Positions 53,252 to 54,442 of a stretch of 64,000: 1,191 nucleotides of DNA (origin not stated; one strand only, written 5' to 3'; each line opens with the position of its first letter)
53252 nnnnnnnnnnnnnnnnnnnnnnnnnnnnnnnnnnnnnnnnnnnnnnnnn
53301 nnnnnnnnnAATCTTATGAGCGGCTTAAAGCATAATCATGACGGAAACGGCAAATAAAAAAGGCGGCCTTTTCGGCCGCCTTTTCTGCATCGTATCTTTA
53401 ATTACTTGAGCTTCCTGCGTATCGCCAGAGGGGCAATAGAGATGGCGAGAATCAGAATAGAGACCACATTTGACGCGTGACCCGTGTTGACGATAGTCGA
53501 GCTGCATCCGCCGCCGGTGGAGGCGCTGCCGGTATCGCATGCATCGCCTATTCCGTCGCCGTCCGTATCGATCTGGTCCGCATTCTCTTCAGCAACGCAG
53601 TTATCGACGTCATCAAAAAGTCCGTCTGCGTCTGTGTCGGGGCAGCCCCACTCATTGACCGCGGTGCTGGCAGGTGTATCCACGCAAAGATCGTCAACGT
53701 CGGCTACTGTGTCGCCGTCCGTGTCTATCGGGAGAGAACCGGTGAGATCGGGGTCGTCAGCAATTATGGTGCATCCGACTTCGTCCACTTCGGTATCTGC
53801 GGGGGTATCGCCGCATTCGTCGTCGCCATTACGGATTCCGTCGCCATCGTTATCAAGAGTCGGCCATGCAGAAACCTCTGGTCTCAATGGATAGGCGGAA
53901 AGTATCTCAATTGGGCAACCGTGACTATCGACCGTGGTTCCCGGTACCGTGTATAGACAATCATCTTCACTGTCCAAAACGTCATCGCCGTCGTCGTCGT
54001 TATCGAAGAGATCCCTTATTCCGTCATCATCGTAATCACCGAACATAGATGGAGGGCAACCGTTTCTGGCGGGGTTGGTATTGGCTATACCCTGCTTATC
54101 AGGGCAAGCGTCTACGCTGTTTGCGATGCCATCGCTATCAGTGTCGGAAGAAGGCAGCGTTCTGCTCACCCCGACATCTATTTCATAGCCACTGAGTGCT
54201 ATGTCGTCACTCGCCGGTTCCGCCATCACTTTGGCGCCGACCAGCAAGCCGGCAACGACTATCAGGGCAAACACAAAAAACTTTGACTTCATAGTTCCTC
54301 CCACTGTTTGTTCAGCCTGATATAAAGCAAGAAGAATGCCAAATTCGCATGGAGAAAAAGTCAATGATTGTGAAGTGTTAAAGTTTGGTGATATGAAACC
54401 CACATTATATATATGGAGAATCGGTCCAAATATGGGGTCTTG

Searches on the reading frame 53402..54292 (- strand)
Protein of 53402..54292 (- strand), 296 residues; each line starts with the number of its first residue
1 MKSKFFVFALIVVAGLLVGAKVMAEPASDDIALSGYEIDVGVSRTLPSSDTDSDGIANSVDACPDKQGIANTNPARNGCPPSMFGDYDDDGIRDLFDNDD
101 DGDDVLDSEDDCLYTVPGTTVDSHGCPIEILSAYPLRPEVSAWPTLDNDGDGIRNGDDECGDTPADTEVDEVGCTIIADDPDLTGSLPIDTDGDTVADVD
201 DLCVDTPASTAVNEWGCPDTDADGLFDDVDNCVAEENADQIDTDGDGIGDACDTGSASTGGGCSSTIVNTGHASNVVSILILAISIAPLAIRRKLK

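Call 4: search_protein_families(library=pfam, proteins=[window:53402-54292:-], max_evalue=0.1)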
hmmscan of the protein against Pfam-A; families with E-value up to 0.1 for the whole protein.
window:53402-54292:- (296 aa): 1 family
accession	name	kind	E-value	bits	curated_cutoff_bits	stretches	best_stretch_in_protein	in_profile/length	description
PF02412.23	TSP_3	-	4.4e-05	23.5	25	2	49-66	14-31/36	Thrombospondin type 3 repeat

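Call 5: search_protein_families(library=ncbifam, proteins=[window:53402-54292:-], max_evalue=10)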
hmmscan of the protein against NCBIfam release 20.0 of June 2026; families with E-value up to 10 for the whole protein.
window:53402-54292:- (296 aa): 4 families
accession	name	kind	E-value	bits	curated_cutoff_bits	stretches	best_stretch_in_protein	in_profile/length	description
NF053612.1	anchor_PA1041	equivalog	1.1e-13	51.7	250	4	97-133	75-111/236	PA1041 family peptidoglycan-binding anchor lipoprotein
NF047638.1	throspo3_MtsC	equivalog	1.5e-12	47.1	350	2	147-254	125-230/428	cell-cell cohesion MYXO-CTERM protein MtsC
NF045500.1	Omp28_seleno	equivalog_domain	2.9e-06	26.9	200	2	218-254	273-309/377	Omp28-related selenoprotein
NF033763.1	exchanger_TraB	exception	4e-06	25.1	700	3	181-237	314-370/522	outer membrane exchange protein TraB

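Call 56: find_homologous_proteins(query=window:53402-54292:-, max_evalue=0.001)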
Query window:53402-54292:- (296 aa): 1030 proteins with E <= 0.001 among 5517 candidates; the best 120 are listed.
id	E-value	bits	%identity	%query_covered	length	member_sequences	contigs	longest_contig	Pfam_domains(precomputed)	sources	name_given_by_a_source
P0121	7.1e-189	645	100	100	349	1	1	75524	-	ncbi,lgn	-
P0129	1.0e-34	139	34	100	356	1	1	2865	PF02412.24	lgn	-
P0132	1.2e-25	109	34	71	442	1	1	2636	PF02412.24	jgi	jgi:hypothetical protein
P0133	2.4e-25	108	38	61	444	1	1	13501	PF02412.24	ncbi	-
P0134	4.1e-24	104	35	26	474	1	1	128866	PF02412.24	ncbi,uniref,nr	ncbi:hypothetical protein A11A3_06231 [Alcanivorax hongdengensis A-11-3]|uniref:Thrombospondin type 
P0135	1.8e-23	102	49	22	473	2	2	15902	PF02412.24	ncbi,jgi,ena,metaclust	metaclust:\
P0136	3.2e-23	101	63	10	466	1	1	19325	PF02412.24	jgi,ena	-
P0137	6.5e-23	100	38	30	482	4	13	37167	PF02412.24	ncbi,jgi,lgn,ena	-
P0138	8.0e-23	100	47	28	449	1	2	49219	PF02412.24,PF13287.13,PF13290.14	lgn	-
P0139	2.3e-22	98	32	80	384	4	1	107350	PF02412.24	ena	-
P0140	2.1e-21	95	29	56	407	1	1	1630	PF00691.26,PF02412.24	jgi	jgi:outer membrane protein OmpA-like peptidoglycan-associated protein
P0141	2.5e-21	95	37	59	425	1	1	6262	PF02412.24,PF18998.7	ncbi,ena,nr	ncbi:MAG: thrombospondin type 3 repeat-containing protein [Phycisphaerae bacterium]|nr:thrombospondi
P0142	1.3e-20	93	35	61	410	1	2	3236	PF02412.24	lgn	-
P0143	1.5e-20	92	32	85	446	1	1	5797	PF02412.24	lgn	-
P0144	5.9e-20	90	42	28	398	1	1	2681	PF02412.24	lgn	-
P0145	6.3e-20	90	35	59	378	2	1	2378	PF02412.24,PF17963.8,PF17892.8,PF17803.8,PF00082.28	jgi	jgi:hypothetical protein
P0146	1.3e-19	89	34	64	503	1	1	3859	PF00691.26,PF02412.24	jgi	-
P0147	1.6e-18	86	32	43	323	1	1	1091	PF00691.26,PF02412.24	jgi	jgi:outer membrane protein OmpA-like peptidoglycan-associated protein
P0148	2.7e-18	85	29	69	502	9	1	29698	PF02412.24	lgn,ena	-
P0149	3.5e-18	84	36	47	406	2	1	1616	PF02412.24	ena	-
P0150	5.8e-18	84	37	62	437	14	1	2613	PF00691.26,PF02412.24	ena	-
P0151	8.2e-18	83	37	62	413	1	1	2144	PF02412.24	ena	-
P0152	4.0e-17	81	27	80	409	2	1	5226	PF02412.24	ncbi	ncbi:MAG: hypothetical protein DRP35_06750, partial [Candidatus Zixiibacteriota bacterium]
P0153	5.2e-17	81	29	70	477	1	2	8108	PF02412.24,PF02557.23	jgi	-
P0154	5.2e-17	81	36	54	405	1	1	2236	PF02412.24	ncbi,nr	ncbi:MAG: thrombospondin type 3 repeat-containing protein [Chloroflexota bacterium]|nr:thrombospondi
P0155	7.0e-17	80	42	22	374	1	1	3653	PF02412.24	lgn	-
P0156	7.1e-17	80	35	31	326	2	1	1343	PF00691.26,PF02412.24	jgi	-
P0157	7.6e-17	80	41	35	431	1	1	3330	PF02412.24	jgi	jgi:hypothetical protein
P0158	9.0e-17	80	33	79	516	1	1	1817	PF02412.24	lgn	-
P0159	2.8e-16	78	71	12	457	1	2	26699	PF02412.24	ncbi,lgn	-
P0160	4.6e-16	78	34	70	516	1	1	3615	PF00691.26,PF02412.24,PF13505.13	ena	-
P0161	1.2e-15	76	37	20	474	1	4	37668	PF02412.24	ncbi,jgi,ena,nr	ncbi:MAG: hypothetical protein HOE80_02790 [Candidatus Magasanikbacteria bacterium]|jgi:hypothetical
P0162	1.2e-15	76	41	27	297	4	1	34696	PF00691.26,PF02412.24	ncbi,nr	ncbi:MAG TPA: OmpA family protein, partial [Polyangiales bacterium]|nr:OmpA family protein [Polyangi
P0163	1.2e-15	76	57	12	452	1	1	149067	PF02412.24,PF00041.28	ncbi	-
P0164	1.7e-15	76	68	7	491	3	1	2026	PF02412.24,PF08486.16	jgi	jgi:uncharacterized protein (TIGR03382 family)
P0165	2.1e-15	75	32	73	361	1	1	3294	PF00691.26,PF02412.24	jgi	jgi:outer membrane protein OmpA-like peptidoglycan-associated protein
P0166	2.6e-15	75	32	70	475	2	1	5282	PF02412.24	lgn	-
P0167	3.3e-15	75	43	27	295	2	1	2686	PF02412.24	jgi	jgi:hypothetical protein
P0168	7.6e-15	74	48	22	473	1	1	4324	PF02412.24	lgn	-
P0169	8.0e-15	73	67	12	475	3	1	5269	PF02412.24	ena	-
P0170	1.2e-14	73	32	58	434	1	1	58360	PF02412.24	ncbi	-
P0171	1.9e-14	72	36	27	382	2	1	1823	PF00691.26,PF02412.24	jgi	jgi:outer membrane protein OmpA-like peptidoglycan-associated protein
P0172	2.7e-14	72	38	40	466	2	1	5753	PF02412.24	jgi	jgi:hypothetical protein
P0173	4.9e-14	71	47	22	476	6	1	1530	PF02412.24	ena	-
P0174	9.4e-14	70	66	12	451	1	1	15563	PF02412.24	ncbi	-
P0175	1.1e-13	70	56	11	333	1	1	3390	PF00691.26,PF02412.24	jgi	-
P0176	1.2e-13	70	70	14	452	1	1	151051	PF02412.24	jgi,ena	-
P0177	1.5e-13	69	41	39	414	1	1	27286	PF02412.24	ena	-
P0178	1.8e-13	69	69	12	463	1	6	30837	PF02412.24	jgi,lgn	jgi:hypothetical protein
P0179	2.0e-13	69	35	29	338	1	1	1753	PF02412.24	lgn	-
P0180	2.4e-13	69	32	68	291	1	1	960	PF02412.24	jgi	-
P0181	2.7e-13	68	40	51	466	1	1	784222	PF00691.26,PF02412.24,PF13505.13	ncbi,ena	-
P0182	4.8e-13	68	40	36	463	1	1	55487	PF02412.24,PF18884.6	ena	-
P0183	6.7e-13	67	54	21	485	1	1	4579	PF02412.24,PF18884.6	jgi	jgi:hypothetical protein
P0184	7.0e-13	67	31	66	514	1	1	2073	PF00691.26,PF02412.24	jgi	jgi:outer membrane protein OmpA-like peptidoglycan-associated protein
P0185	7.3e-13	67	31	72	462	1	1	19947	PF02412.24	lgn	-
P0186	8.3e-13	67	33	83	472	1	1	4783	PF02412.24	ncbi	-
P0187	8.8e-13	67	32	36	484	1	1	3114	PF02412.24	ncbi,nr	ncbi:MAG: thrombospondin type 3 repeat-containing protein [Myxococcales bacterium]|nr:thrombospondin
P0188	1.0e-12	67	58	12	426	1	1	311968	PF02412.24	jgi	-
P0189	1.2e-12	66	35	70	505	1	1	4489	PF02412.24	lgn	-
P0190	1.7e-12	66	33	69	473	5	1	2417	PF02412.24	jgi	jgi:hypothetical protein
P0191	1.9e-12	66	46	24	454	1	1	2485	PF02412.24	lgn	-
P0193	2.2e-12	65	31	57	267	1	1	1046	PF00691.26,PF02412.24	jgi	jgi:outer membrane protein OmpA-like peptidoglycan-associated protein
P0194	2.3e-12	65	75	8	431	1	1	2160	PF02412.24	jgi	-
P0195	4.7e-12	64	63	12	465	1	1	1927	PF02412.24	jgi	-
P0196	4.7e-12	64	49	26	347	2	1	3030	PF02412.24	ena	-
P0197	4.7e-12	64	33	44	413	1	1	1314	PF00691.26,PF02412.24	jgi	jgi:outer membrane protein OmpA-like peptidoglycan-associated protein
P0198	5.6e-12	64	64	9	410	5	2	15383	PF02412.24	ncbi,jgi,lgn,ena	jgi:hypothetical protein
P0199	6.9e-12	64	39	37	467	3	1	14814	PF02412.24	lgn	-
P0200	7.6e-12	64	39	36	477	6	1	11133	PF02412.24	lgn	-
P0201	1.1e-11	63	40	51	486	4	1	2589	PF00691.26,PF02412.24,PF13505.13,PF05359.17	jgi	jgi:outer membrane protein OmpA-like peptidoglycan-associated protein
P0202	1.2e-11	63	33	43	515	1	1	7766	PF00691.26,PF02412.24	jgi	jgi:outer membrane protein OmpA-like peptidoglycan-associated protein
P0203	1.2e-11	63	37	37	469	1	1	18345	PF02412.24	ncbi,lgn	-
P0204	1.4e-11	63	37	53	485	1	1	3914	PF00691.26,PF02412.24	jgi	jgi:outer membrane protein OmpA-like peptidoglycan-associated protein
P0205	1.4e-11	63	33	28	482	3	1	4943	PF02412.24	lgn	-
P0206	1.4e-11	63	60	12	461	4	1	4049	PF02412.24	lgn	-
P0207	2.0e-11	62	38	24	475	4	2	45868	PF02412.24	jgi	jgi:hypothetical protein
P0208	2.4e-11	62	31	43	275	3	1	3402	PF00691.26,PF02412.24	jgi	jgi:outer membrane protein OmpA-like peptidoglycan-associated protein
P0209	2.5e-11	62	35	66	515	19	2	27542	PF00691.26,PF02412.24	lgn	-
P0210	3.1e-11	62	59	11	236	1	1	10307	PF02412.24,PF22888.2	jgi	jgi:hypothetical protein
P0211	3.3e-11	62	56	11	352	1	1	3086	PF00691.26,PF02412.24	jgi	jgi:OOP family OmpA-OmpF porin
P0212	3.5e-11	62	33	63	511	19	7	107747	PF00691.26,PF02412.24,PF13505.13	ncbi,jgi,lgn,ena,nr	ncbi:MAG: OmpA family protein [Saprospiraceae bacterium]|nr:OmpA family protein [Saprospiraceae bact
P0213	3.9e-11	61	50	22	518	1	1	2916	PF02412.24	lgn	-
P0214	4.1e-11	61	61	12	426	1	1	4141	PF02412.24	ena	-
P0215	4.3e-11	61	32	71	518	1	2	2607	PF00691.26,PF02412.24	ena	-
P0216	4.5e-11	61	33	84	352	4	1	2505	PF02412.24,PF26182.1,PF22359.3,PF02368.25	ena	-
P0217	5.2e-11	61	63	12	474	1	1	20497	PF02412.24,PF18483.9,PF00139.27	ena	-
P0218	6.2e-11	61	36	46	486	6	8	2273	PF00691.26,PF02412.24,PF13505.13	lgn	-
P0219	7.1e-11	61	29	85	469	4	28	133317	PF02412.24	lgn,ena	-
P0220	7.6e-11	60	58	12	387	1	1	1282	PF02412.24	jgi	jgi:hypothetical protein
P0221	7.6e-11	60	69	12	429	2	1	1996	PF02412.24,PF00404.25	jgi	jgi:hypothetical protein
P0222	8.5e-11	60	32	62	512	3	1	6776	PF00691.26,PF02412.24,PF13505.13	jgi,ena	jgi:outer membrane protein OmpA-like peptidoglycan-associated protein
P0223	9.2e-11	60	34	71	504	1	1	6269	PF00691.26,PF02412.24,PF18990.7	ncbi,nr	ncbi:OmpA family protein, partial [bacterium AH-315-B15]|nr:OmpA family protein [bacterium AH-315-B1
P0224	9.3e-11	60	74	8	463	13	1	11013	PF02412.24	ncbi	-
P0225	9.9e-11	60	46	22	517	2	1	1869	PF02412.24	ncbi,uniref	ncbi:thrombospondin type 3 repeat-containing protein, partial [Amnimonas aquatica]|uniref:thrombospo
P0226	1.0e-10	60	37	36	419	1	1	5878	PF02412.24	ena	-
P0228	1.2e-10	60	33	63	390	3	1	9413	PF00691.26,PF02412.24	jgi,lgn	jgi:outer membrane protein OmpA-like peptidoglycan-associated protein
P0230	1.3e-10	60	36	27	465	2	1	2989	PF02412.24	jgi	jgi:hypothetical protein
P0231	1.4e-10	60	44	22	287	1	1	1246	PF02412.24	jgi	jgi:hypothetical protein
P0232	1.5e-10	59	36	62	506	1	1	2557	PF00691.26,PF02412.24,PF13505.13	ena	-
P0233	1.7e-10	59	66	12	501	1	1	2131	PF02412.24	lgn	-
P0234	2.6e-10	59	66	12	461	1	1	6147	PF02412.24,PF09603.16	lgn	-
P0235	2.6e-10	59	54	12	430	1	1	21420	PF02412.24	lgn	-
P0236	3.1e-10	58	34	65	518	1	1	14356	PF00691.26,PF02412.24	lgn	-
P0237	3.3e-10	58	31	60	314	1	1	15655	PF02412.24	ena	-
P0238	3.3e-10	58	39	24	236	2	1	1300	PF02412.24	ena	-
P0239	3.5e-10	58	31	83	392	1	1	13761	PF02412.24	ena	-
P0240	4.2e-10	58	32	66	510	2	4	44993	PF00691.26,PF02412.24,PF13505.13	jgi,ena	-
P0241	4.4e-10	58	31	62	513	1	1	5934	PF00691.26,PF02412.24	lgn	-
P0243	5.0e-10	58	31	69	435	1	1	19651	PF02412.24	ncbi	-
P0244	5.5e-10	58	30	73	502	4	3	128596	PF00691.26,PF02412.24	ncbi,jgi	jgi:outer membrane protein OmpA-like peptidoglycan-associated protein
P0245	5.6e-10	58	30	73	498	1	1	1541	PF00691.26,PF02412.24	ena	-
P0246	6.0e-10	57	63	12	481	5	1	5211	PF02412.24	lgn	-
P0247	6.7e-10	57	40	31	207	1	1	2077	PF02412.24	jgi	jgi:hypothetical protein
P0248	1.0e-9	57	30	57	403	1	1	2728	PF00691.26,PF02412.24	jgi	jgi:outer membrane protein OmpA-like peptidoglycan-associated protein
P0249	1.0e-9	57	34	67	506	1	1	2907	PF00691.26,PF02412.24,PF13505.13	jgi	jgi:outer membrane protein OmpA-like peptidoglycan-associated protein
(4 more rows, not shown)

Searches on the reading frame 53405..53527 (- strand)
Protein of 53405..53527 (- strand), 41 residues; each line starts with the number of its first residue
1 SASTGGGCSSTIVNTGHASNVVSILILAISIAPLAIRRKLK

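Call 75: find_related_loci(query=A5, collection=metagenome_contigs, flank=10000)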
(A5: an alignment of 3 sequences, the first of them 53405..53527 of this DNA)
Query A5 (41 aa) in metagenome_contigs; peptide patterns used: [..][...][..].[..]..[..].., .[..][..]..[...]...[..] (x = any residue, [..] = any of these).
207 stretches matched a pattern; 4 encode a relative of the query (tblastn E <= 1e-3); 4 distinct loci.
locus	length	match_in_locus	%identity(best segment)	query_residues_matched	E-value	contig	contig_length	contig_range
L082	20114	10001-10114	50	2-41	8e-9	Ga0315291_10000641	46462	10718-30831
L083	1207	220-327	50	4-41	9e-9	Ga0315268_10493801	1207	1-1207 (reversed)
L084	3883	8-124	49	1-41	2e-8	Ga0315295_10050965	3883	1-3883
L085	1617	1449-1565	49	1-41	3e-8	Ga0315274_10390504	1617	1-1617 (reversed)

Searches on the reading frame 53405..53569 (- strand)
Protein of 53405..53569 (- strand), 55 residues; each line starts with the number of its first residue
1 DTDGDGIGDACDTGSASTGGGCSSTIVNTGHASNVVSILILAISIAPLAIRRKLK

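Call 5: search_protein_families(library=ncbifam, proteins=[window:53405-53569:-], max_evalue=10)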
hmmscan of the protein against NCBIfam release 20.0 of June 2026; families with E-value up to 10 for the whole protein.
seq(55 aa): 1 family
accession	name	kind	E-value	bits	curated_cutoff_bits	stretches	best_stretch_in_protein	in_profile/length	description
NF047638.1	throspo3_MtsC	equivalog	9.4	5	350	0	1-14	89-102/428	cell-cell cohesion MYXO-CTERM protein MtsC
